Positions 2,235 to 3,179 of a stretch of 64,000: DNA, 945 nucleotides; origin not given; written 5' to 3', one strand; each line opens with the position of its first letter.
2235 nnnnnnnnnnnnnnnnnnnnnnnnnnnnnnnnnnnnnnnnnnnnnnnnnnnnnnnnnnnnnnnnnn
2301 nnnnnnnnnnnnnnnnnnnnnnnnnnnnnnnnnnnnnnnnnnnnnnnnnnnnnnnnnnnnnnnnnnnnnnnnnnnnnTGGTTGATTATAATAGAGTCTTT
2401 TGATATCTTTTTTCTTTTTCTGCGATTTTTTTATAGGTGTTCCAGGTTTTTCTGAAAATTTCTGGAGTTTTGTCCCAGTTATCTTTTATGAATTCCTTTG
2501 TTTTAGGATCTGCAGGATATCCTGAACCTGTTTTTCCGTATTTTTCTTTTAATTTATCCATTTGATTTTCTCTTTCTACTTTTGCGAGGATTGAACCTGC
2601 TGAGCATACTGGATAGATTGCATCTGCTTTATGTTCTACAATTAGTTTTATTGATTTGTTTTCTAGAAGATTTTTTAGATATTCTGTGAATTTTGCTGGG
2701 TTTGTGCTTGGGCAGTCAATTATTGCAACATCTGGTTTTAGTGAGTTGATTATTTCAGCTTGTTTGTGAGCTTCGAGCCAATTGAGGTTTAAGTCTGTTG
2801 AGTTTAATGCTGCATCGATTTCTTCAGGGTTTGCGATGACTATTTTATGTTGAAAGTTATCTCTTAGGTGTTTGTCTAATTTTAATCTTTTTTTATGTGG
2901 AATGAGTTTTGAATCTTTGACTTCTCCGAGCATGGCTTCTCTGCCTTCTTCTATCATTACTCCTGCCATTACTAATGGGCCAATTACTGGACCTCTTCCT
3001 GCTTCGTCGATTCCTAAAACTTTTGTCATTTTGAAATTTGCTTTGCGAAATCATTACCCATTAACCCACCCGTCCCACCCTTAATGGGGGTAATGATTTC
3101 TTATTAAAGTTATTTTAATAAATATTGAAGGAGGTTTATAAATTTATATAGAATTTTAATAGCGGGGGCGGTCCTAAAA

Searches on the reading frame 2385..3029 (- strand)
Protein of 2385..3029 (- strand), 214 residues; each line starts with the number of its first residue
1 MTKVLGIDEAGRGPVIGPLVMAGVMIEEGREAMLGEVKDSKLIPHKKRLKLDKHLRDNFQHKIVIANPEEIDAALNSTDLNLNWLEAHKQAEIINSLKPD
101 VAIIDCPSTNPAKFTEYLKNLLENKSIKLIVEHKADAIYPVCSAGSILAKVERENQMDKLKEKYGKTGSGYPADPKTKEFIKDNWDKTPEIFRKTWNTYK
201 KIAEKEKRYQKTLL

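Call 74: search_protein_families(library=pfam, max_evalue=0.001, proteins=[window:2385-3029:-])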
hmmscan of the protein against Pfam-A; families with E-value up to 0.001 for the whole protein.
window:2385-3029:- (214 aa): 1 family
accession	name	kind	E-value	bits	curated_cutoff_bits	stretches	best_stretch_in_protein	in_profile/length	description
PF01351.25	RNase_HII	-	1.8e-39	136.2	25.8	1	5-198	1-198/199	Ribonuclease HII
